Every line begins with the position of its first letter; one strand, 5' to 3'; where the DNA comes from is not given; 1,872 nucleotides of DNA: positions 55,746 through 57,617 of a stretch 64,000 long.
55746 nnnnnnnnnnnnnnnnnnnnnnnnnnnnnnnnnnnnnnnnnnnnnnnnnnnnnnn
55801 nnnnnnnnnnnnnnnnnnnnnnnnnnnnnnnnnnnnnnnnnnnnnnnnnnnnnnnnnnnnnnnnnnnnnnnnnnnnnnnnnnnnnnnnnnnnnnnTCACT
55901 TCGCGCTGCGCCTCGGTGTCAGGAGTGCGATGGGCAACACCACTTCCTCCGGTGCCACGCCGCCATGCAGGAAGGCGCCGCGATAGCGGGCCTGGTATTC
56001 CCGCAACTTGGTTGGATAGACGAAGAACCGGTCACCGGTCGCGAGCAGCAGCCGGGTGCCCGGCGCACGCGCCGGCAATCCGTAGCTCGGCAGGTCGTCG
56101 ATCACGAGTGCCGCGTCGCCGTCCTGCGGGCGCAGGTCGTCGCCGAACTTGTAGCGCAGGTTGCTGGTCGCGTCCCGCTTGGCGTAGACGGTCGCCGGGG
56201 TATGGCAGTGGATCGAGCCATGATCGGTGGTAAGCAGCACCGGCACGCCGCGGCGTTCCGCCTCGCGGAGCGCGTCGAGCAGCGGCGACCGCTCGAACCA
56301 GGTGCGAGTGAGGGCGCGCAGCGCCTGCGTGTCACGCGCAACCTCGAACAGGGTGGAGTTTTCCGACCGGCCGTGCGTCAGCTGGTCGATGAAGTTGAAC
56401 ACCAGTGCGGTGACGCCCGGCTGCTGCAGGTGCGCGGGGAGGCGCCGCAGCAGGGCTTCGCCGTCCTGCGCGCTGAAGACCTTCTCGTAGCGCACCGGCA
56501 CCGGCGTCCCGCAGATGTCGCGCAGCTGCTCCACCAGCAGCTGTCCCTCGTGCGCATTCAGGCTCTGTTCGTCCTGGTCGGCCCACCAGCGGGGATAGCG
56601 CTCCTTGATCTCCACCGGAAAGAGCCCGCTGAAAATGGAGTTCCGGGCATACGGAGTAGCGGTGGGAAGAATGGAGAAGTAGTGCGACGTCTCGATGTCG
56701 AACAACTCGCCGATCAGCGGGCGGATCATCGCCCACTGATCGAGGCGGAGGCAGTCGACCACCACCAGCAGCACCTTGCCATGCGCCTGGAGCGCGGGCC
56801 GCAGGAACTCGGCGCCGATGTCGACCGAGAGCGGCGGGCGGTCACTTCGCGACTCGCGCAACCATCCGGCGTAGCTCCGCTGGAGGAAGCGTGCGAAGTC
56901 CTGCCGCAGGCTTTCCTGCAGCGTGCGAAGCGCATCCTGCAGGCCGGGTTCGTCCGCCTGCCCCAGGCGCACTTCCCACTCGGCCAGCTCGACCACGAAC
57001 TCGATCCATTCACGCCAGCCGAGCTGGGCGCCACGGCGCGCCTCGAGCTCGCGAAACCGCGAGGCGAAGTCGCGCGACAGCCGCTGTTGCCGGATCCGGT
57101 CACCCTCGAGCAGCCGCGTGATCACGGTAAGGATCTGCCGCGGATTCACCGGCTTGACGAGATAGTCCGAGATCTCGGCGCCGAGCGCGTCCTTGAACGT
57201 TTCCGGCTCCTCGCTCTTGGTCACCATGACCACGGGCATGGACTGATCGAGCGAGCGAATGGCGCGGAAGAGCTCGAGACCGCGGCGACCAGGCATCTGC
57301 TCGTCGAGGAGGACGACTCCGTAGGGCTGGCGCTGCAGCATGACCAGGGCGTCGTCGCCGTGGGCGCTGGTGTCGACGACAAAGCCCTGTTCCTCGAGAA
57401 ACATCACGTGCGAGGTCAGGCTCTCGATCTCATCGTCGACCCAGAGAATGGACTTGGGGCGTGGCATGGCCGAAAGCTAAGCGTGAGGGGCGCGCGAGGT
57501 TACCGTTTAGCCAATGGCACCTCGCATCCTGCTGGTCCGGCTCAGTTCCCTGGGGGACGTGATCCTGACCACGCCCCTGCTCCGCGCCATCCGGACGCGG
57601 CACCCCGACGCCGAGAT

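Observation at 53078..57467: PorX-like receiver-PglZ protein translationally coupled to an MsbA-like exporter and a CgeB-like glycosyltransferase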

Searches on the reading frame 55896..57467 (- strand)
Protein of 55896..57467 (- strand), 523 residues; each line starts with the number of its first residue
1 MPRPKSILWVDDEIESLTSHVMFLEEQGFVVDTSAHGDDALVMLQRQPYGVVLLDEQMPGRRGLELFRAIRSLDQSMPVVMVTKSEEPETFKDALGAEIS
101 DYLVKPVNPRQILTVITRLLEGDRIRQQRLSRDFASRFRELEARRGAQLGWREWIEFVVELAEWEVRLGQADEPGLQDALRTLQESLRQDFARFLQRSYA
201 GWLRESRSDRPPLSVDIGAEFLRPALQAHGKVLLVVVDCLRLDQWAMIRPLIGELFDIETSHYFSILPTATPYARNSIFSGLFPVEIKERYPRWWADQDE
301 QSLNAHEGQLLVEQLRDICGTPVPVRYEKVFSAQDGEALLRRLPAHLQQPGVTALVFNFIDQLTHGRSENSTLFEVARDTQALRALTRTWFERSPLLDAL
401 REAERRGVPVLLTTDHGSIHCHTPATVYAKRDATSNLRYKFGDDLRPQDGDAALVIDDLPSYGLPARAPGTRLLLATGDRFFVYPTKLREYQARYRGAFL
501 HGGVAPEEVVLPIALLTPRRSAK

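Call 7: search_protein_families(library=pfam, proteins=[window:55896-57467:-], max_evalue=0.01)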
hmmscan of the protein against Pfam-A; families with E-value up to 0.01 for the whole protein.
window:55896-57467:- (523 aa): 2 families
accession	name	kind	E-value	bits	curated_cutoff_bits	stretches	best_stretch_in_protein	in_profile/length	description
PF00072.30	Response_reg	-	1.7e-25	89.7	30.2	1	7-116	1-110/111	Response regulator receiver domain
PF08665.17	PglZ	-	4.5e-20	72.8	25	1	231-424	2-178/179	PglZ domain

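Call 8: search_protein_families(library=ncbifam, proteins=[window:55896-57467:-], max_evalue=0.001)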
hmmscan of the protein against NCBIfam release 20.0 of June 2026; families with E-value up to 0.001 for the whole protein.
window:55896-57467:- (523 aa): 86 families (the best 25 are shown)
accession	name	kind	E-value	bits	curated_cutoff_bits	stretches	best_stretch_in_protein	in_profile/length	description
NF052313.1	T9SS_RR_PorX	equivalog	1.3e-156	522.3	300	1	6-519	2-513/513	T9SS response regulator signal transducer PorX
NF033449.0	BREX_PglZ_3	exception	2.5e-26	92.2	250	1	150-513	301-638/642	BREX-3 system phosphatase PglZ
NF047793.1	ResRegPgtA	equivalog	2.1e-17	63.1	650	1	5-124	6-125/414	two-component system response regulator PgtA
NF007005.1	PRK09468.1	equivalog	9.2e-16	58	331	1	5-120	4-119/237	osmolarity response regulator transcription factor OmpR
NF041734.1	resp_reg_RppA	equivalog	1.3e-15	57.4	250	1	7-119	3-117/229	two-component system response regulator RppA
NF007982.1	PRK10710.1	equivalog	3.8e-14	52.8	380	1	5-168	8-163/235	envelope stress response regulator BaeR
TIGR01387.1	cztR_silR_copR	subfamily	4.4e-14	52.6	279.2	1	7-128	1-122/218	heavy metal response regulator transcription factor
NF008469.0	PRK11361.1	equivalog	5.7e-14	51.7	714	1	5-128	5-128/461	acetoacetate metabolism transcriptional regulator AtoC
NF040689.1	MtrAB_MtrA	equivalog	8.7e-14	51.4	300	1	7-124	1-118/219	MtrAB system response regulator MtrA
TIGR02154.1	PhoB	equivalog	1.3e-13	50.8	296.2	1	5-121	3-121/226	phosphate regulon transcriptional regulator PhoB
NF008296.0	PRK11083.1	equivalog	2.3e-13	50.1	273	1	5-153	4-149/228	two-component system response regulator CreB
NF041733.1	resp_reg_CseB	equivalog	2.8e-13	49.8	350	1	6-124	2-119/228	two-component system response regulator CseB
NF033446.0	BREX_PglZ_2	exception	4.8e-13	48.3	200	1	175-519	413-724/890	BREX-2 system phosphatase PglZ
NF051870.1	NAssimRespRegNtrX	equivalog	5.6e-13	48.6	600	1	6-129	3-128/452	nitrogen assimilation response regulator NtrX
NF053512.1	nitric_RR_NosR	exception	1.4e-12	47.4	400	1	7-133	1-130/422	response regulator c-di-GMP phosphodiesterase, NosR family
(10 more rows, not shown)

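Call 9: search_solved_structures(query=window:55896-57467:-, max_evalue=0.001, show_alignments=1)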
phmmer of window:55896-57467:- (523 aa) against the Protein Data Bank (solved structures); distinct sequences matched with E-value up to 0.001: 216 (the best 60 are shown).
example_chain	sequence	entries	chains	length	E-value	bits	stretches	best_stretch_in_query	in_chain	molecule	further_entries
8ted_A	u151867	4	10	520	2.9e-107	362.5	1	7-519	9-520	Response regulator receiver protein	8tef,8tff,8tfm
8p6f_A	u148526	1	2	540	3.3e-107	362.3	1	6-519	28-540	Response regulator receiver domain-containing protein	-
7pv7_D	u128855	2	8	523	7.3e-107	361.2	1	3-519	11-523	Response regulator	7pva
8thp_A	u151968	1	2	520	1.4e-106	360.2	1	7-519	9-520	Response regulator receiver protein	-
7pvk_A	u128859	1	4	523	3.6e-106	358.9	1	3-519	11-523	Response regulator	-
8gc6_A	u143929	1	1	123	7.2e-14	54.4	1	7-120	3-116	Response regulator protein CarR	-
4h60_A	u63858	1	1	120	4.9e-13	51.6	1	7-120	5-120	Chemotaxis protein CheY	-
4hnr_A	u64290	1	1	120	4.9e-13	51.6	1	7-120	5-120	Chemotaxis protein CheY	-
4b09_A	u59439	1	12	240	7.6e-13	51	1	7-221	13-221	TRANSCRIPTIONAL REGULATORY PROTEIN BAER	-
1mvo_A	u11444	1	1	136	1.7e-12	49.9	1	5-127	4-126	PhoP response regulator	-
3crn_A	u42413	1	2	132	9.8e-12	47.3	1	5-121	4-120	Response regulator receiver domain protein, CheY-like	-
6qrj_A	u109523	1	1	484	1.6e-11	46.6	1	7-112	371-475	Hybrid kinase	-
4uhj_A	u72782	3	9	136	3.3e-11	45.6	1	6-131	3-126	TRANSCRIPTIONAL REGULATORY PROTEIN CPXR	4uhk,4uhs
1qkk_A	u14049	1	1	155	2.7e-10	42.6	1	6-128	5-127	C4-DICARBOXYLATE TRANSPORT TRANSCRIPTIONAL REGULATORY PROTEIN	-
3nnn_A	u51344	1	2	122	4.2e-10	41.9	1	7-120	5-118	DNA BINDING RESPONSE REGULATOR D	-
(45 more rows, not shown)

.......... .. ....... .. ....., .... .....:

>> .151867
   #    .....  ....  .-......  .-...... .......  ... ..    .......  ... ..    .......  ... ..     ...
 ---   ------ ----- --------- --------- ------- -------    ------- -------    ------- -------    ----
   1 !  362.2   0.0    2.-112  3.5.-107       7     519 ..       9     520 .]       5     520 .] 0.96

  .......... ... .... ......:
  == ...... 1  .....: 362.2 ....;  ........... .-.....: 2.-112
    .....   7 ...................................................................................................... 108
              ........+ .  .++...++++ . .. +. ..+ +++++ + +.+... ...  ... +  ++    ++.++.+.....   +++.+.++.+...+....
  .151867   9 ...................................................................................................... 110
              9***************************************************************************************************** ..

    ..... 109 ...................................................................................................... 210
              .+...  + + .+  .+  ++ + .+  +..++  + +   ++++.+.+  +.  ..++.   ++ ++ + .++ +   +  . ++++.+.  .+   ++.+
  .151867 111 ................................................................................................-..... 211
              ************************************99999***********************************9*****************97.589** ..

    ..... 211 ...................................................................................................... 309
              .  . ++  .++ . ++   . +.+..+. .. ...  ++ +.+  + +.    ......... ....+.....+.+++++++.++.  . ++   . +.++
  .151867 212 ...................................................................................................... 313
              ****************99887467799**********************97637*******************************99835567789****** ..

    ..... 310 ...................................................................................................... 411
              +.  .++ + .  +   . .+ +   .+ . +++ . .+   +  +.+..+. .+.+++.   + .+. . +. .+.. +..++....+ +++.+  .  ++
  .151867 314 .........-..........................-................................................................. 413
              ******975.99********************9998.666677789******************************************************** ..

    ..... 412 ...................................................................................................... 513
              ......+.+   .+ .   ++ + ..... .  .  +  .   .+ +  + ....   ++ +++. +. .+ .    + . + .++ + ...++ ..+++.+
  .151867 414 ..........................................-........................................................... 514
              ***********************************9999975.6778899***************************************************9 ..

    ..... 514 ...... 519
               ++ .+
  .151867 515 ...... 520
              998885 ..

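Call 10: find_encoding_contigs(protein=window:55896-57467:-, flank=10000, max_places=6)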
Protein window:55896-57467:- (523 aa): no gene with exactly this product is on record in the collection.

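Call 11: find_homologous_proteins(query=window:55896-57467:-, max_evalue=1e-20)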
Query window:55896-57467:- (523 aa): 7842 proteins with E <= 1e-20 among 8000 candidates; the best 120 are listed.
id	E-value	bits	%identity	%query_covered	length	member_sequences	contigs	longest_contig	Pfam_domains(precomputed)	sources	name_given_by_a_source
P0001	0.0e+0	1122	94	100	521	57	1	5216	PF00072.31,PF08665.18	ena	-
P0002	0.0e+0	1115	94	100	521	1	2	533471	PF00072.31,PF08665.18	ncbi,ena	-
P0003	0.0e+0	1079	90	100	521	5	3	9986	PF00072.31,PF08665.18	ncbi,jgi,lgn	jgi:DNA-binding response OmpR family regulator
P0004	0.0e+0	1040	85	100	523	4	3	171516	PF00072.31,PF08665.18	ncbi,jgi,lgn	-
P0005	0.0e+0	1026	85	100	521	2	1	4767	PF00072.31,PF08665.18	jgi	jgi:DNA-binding response OmpR family regulator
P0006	0.0e+0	1025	85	100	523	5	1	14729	PF00072.31,PF08665.18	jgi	jgi:DNA-binding response OmpR family regulator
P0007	0.0e+0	1022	85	100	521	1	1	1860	PF00072.31,PF08665.18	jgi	jgi:DNA-binding response OmpR family regulator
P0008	0.0e+0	1022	85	100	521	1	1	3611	PF00072.31,PF08665.18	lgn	-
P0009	0.0e+0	1021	85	100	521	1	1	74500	PF00072.31,PF08665.18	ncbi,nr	ncbi:MAG TPA: response regulator [Gemmatimonadales bacterium]|nr:response regulator [Gemmatimonadale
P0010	0.0e+0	1020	86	100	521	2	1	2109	PF00072.31,PF08665.18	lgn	-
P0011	0.0e+0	1019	83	100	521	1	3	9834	PF00072.31,PF08665.18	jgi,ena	jgi:DNA-binding response OmpR family regulator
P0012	0.0e+0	1019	83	100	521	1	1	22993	PF00072.31,PF08665.18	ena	-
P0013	0.0e+0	1019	84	100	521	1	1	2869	PF00072.31,PF08665.18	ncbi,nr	ncbi:MAG TPA: response regulator [Gemmatimonadales bacterium]|nr:response regulator [Gemmatimonadale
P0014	0.0e+0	1018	84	100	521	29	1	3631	PF00072.31,PF08665.18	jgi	-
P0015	0.0e+0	1017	83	100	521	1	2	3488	PF00072.31,PF08665.18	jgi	jgi:DNA-binding response OmpR family regulator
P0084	2.2e-281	952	80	100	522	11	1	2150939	PF00072.31,PF08665.18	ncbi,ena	-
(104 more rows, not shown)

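Call 12: find_encoding_contigs(protein=P0002, flank=10000, max_places=2)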
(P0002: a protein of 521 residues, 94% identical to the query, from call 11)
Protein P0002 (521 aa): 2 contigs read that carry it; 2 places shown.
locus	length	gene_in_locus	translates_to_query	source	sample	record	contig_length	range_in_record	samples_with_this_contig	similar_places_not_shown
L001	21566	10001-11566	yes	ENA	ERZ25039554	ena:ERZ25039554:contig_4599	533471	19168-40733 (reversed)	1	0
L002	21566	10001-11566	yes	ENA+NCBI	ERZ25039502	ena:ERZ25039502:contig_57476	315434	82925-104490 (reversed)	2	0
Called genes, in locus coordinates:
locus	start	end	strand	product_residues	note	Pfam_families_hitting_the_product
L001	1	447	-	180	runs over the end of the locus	PF01327:Pep_deformylase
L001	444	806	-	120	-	PF02699:YajC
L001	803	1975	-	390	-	PF01702:TGT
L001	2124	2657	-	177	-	PF12867:DinB_2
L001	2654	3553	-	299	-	PF02547:Queuosine_synth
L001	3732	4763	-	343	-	PF05496:RuvB_N, PF00004:AAA, PF17864:AAA_lid_4, PF05491:WHD_RuvB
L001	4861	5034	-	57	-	-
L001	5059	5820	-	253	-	PF05050:Methyltransf_21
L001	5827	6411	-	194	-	PF01330:RuvA_N, PF14520:HHH_5, PF07499:RuvA_C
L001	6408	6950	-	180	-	PF02075:RuvC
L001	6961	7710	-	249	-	PF20772:TACO1_YebC_N, PF01709:Transcrip_reg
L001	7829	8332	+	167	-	PF27226:AF_1845 (weak)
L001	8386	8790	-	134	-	-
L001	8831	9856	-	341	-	PF01075:Glyco_transf_9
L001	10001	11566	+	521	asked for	PF00072:Response_reg, PF08665:PglZ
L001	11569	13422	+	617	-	PF00664:ABC_membrane, PF00005:ABC_tran, PF02463:SMC_N (weak)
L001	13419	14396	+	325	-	PF13524:Glyco_trans_1_2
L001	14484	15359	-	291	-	PF13439:Glyco_transf_4, PF00534:Glycos_transf_1, PF13692:Glyco_trans_1_4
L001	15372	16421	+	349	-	PF20706:GT4-conflict, PF00534:Glycos_transf_1, PF13692:Glyco_trans_1_4, PF13524:Glyco_trans_1_2 (weak)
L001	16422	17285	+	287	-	-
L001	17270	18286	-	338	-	PF13524:Glyco_trans_1_2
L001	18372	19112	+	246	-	PF13489:Methyltransf_23, PF08241:Methyltransf_11, PF13649:Methyltransf_25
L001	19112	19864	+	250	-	PF00535:Glycos_transf_2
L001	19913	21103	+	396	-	PF13439:Glyco_transf_4, PF13579:Glyco_trans_4_4, PF00534:Glycos_transf_1, PF13692:Glyco_trans_1_4, PF13524:Glyco_trans_1_2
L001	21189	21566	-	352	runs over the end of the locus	PF01734:Patatin, PF13370:Fer4_13 (weak), PF13459:Fer4_15 (weak)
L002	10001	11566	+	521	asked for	PF00072:Response_reg, PF08665:PglZ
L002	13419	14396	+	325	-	PF13524:Glyco_trans_1_2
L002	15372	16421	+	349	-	PF20706:GT4-conflict, PF00534:Glycos_transf_1, PF13692:Glyco_trans_1_4, PF13524:Glyco_trans_1_2 (weak)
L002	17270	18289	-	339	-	PF13524:Glyco_trans_1_2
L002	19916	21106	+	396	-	PF13439:Glyco_transf_4, PF13579:Glyco_trans_4_4, PF00534:Glycos_transf_1, PF13692:Glyco_trans_1_4, PF13524:Glyco_trans_1_2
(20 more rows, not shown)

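Call 13: find_encoding_contigs(protein=P0084, flank=10000, max_places=2)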
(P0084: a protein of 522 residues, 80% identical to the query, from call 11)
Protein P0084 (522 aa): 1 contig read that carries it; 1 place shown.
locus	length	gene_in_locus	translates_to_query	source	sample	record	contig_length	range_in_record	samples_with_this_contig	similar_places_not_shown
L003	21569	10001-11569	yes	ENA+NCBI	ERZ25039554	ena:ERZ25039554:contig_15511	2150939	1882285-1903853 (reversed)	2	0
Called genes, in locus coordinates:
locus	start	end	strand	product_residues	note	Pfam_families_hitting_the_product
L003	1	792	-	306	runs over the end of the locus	PF00551:Formyl_trans_N, PF02911:Formyl_trans_C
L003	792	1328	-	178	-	PF01327:Pep_deformylase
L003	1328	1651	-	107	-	PF02699:YajC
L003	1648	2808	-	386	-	PF01702:TGT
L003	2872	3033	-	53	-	PF02547:Queuosine_synth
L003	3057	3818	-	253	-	PF02547:Queuosine_synth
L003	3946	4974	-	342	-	PF05496:RuvB_N, PF00004:AAA, PF07728:AAA_5 (faint), PF17864:AAA_lid_4, PF05491:WHD_RuvB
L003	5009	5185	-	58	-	-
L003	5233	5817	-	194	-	PF01330:RuvA_N, PF14520:HHH_5, PF07499:RuvA_C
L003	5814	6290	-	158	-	PF02075:RuvC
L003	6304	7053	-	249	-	PF20772:TACO1_YebC_N, PF01709:Transcrip_reg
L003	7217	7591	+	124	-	-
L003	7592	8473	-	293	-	PF03796:DnaB_C, PF06745:ATPase, PF13481:AAA_25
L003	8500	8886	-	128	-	-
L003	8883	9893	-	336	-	PF01075:Glyco_transf_9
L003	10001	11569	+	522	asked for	PF00072:Response_reg, PF08665:PglZ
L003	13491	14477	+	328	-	PF13524:Glyco_trans_1_2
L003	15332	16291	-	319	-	PF13524:Glyco_trans_1_2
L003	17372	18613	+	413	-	PF13439:Glyco_transf_4, PF20706:GT4-conflict, PF00534:Glycos_transf_1, PF13692:Glyco_trans_1_4, PF13524:Glyco_trans_1_2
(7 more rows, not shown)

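Call 25: search_protein_representatives(protein=window:55896-57467:-)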
Query: 523 residues. Proteins with E-value up to 0.001 (for the whole library): 210102; up to 1e-10: 12273; up to 1e-30: 302. The best 150 are listed.
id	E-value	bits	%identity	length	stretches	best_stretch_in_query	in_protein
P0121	1.1e-190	651.0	74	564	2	249-515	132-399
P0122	2.1e-186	636.8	71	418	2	240-521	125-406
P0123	2.7e-169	580.4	52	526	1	2-521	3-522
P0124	1.8e-158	544.7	81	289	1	233-520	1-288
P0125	3.7e-158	543.7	82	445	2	77-318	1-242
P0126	2.7e-154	530.9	77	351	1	166-478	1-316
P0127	2.4e-142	491.5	56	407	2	3-281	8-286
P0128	1.2e-128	446.2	41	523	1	6-520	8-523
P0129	9.5e-127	440.0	60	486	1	166-508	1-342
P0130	8.0e-121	420.5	69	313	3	127-364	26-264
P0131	1.9e-120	419.2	39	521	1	3-519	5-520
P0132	1.7e-116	406.2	38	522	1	6-519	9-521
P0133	3.8e-116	405.1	40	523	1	2-516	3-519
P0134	1.4e-115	403.2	40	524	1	5-519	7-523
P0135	3.2e-114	398.7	39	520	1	7-521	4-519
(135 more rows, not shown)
